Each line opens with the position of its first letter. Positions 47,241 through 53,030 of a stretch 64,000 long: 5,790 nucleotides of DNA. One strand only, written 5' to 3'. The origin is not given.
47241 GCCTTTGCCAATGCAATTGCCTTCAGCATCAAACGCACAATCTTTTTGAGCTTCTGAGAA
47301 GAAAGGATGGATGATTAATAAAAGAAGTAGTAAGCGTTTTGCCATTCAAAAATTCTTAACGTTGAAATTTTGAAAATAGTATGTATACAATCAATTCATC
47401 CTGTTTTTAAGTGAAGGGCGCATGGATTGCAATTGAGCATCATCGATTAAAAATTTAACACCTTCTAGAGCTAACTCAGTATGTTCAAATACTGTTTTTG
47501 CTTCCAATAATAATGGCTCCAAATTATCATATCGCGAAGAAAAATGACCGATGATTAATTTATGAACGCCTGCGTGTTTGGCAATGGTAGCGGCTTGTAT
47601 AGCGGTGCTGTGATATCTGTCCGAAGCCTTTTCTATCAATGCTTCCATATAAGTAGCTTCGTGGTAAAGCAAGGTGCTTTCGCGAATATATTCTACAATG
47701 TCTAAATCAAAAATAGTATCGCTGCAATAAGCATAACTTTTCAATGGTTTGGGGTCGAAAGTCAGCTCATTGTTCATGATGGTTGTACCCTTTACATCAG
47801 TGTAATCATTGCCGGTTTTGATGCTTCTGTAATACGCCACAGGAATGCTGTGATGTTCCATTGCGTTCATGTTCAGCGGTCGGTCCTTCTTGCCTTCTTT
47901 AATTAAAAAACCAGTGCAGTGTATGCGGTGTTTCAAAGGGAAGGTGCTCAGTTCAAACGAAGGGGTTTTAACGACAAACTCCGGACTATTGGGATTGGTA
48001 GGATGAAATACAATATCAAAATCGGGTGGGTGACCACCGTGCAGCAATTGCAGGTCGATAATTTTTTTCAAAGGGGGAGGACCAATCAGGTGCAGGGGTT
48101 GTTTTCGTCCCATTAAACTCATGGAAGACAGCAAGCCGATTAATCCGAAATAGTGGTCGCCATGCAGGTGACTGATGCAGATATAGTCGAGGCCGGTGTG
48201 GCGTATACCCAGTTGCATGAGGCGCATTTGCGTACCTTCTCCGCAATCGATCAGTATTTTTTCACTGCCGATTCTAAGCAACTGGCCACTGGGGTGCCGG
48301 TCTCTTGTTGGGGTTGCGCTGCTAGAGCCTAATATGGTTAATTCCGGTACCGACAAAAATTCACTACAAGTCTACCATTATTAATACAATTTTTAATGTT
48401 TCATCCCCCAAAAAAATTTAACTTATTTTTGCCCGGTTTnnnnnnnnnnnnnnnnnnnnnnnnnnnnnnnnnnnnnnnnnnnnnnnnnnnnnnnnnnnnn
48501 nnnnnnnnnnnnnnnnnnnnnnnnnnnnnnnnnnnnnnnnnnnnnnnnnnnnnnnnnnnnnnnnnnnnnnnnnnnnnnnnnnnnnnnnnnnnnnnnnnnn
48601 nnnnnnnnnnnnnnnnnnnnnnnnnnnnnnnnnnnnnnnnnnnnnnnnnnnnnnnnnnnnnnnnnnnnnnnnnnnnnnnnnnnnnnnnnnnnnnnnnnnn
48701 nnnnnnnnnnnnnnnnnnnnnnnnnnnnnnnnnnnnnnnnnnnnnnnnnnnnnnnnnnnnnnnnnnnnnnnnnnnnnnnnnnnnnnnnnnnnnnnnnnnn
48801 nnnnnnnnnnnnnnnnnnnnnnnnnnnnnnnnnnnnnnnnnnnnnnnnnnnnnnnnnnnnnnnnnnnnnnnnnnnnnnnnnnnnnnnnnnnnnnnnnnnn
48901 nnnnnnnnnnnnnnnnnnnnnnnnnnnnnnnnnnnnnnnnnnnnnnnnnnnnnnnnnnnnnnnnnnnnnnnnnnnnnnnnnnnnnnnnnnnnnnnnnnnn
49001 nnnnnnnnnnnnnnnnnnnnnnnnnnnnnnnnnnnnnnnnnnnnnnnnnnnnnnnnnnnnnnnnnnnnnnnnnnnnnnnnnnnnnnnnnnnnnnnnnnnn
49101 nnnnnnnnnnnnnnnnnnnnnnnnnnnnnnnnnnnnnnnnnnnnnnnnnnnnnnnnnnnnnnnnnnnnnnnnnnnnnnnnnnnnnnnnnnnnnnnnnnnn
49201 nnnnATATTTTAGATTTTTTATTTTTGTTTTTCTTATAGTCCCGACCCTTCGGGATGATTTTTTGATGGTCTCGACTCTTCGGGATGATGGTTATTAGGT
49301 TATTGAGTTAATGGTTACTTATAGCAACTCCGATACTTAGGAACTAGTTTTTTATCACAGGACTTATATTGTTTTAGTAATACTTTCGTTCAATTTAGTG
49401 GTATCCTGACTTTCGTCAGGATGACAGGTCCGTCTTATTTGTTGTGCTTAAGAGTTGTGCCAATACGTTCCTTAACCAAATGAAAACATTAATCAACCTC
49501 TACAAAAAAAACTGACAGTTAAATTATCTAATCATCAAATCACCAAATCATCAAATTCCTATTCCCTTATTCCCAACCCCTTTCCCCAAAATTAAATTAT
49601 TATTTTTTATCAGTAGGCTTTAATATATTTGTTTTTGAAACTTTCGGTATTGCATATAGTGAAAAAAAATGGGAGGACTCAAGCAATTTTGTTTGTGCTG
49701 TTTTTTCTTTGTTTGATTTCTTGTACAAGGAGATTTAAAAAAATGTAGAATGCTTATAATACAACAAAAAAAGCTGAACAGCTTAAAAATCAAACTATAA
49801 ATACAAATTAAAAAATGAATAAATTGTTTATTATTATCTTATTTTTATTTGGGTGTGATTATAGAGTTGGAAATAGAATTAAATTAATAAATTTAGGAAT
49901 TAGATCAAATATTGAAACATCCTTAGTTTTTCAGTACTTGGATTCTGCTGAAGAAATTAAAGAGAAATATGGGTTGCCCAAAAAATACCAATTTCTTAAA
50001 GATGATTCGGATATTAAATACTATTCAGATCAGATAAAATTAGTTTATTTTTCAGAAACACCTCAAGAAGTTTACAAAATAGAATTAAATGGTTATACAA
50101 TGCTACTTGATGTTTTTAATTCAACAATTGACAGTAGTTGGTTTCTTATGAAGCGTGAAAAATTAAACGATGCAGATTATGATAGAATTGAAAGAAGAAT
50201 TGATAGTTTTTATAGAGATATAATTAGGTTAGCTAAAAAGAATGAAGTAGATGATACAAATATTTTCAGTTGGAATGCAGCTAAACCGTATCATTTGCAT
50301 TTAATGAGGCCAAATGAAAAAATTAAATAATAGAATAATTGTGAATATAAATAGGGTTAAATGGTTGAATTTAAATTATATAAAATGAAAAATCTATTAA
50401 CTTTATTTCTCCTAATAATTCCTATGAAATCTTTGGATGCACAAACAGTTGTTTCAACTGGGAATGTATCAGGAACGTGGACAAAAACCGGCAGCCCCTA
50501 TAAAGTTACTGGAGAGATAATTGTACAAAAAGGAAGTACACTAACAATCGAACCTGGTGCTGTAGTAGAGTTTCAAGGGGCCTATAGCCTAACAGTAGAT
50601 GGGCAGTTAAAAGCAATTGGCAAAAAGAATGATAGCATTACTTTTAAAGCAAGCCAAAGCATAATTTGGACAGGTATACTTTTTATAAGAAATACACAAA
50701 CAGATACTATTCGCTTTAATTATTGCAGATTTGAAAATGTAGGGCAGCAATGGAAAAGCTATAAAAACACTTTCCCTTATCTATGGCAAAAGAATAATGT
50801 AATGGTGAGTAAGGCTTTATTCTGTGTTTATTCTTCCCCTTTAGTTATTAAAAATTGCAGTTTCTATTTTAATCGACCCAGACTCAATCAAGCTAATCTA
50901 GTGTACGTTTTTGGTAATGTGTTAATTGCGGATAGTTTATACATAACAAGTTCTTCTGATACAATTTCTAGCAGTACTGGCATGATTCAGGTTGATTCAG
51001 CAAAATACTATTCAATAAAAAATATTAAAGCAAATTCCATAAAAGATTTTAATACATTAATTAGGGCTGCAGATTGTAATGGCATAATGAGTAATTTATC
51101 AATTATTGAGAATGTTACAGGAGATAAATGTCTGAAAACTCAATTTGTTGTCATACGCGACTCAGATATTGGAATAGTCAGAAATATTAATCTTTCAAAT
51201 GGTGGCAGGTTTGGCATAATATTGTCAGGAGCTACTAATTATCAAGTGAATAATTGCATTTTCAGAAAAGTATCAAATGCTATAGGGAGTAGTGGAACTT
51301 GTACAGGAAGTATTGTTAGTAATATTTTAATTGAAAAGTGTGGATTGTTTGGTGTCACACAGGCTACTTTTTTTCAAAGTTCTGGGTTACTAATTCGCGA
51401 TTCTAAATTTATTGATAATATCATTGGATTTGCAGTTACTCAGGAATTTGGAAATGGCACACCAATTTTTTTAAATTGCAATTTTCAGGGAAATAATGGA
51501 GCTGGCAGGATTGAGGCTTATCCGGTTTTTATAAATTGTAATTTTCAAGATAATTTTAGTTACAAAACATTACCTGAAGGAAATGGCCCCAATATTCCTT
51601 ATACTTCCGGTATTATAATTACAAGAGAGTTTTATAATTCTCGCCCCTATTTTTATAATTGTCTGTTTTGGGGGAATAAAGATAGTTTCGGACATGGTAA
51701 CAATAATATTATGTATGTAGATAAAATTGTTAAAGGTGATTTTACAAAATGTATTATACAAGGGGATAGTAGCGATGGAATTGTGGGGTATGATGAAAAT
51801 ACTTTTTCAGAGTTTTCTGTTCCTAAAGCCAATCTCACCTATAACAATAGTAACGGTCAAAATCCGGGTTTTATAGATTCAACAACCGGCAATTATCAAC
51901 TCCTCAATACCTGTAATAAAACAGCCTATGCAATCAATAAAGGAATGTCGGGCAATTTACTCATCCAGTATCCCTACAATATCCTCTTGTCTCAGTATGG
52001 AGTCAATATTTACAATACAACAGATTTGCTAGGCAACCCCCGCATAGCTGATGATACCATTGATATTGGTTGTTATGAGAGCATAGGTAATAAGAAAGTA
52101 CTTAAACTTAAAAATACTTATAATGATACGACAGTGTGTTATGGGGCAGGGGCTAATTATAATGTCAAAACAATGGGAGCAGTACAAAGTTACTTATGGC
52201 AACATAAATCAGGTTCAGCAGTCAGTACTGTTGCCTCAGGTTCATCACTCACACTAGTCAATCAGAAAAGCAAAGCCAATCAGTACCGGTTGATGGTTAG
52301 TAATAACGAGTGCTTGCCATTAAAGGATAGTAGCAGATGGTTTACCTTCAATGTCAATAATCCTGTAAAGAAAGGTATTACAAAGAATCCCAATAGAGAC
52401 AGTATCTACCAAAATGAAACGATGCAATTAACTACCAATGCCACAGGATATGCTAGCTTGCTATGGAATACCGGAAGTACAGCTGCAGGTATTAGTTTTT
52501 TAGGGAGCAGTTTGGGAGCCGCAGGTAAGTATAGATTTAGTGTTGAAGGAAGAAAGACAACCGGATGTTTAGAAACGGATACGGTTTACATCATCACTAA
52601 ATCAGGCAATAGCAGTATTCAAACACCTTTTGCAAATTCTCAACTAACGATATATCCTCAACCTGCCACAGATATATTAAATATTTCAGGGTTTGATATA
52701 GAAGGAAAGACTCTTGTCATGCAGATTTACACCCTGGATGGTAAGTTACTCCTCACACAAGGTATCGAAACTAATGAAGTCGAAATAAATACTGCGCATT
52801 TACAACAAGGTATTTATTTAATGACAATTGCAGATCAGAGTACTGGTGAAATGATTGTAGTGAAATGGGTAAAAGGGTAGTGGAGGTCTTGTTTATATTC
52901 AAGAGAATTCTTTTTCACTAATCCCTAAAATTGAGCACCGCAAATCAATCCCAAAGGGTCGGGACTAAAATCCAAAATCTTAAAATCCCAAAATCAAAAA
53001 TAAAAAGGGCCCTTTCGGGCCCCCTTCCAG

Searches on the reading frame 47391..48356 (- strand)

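Call 38: search_protein_families(library=pfam, proteins=[window:47391-48356:-], max_evalue=0.0001)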
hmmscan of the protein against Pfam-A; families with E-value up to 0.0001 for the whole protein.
window:47391-48356:- (321 aa): 3 families
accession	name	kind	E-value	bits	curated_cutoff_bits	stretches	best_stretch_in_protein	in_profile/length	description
PF12706.13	Lactamase_B_2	-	7.8e-11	42.4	27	1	33-144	2-113/200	Beta-lactamase superfamily domain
PF00753.33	Lactamase_B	-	8.1e-09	36.1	22.7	1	26-77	10-65/196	Metallo-beta-lactamase superfamily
PF23023.1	Anti-Pycsar_Apyc1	-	1.2e-05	25.4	50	1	23-72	21-70/250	Anti-Pycsar protein Apyc1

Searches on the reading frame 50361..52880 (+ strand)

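Call 3: search_protein_families(library=ncbifam, proteins=[window:50361-52880:+], max_evalue=0.01)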
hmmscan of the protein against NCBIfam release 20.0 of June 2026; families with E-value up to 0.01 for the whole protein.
window:50361-52880:+ (839 aa): 1 family
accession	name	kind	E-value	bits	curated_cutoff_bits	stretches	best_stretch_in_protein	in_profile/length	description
TIGR04183.1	Por_Secre_tail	domain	1.8e-09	37.4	23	1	764-838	1-71/72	T9SS type A sorting domain-containing protein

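Call 4: search_protein_families(library=pfam, proteins=[window:50361-52880:+], max_evalue=0.01)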
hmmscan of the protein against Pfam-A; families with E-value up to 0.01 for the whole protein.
window:50361-52880:+ (839 aa): 2 families
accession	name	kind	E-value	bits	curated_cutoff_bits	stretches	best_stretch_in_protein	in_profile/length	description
PF18962.6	Por_Secre_tail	-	1.4e-11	44.9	27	1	764-828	1-67/75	Secretion system C-terminal sorting domain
PF13229.12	Beta_helix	-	4.4e-05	23.6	25.9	1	248-382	12-141/158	Right handed beta helix region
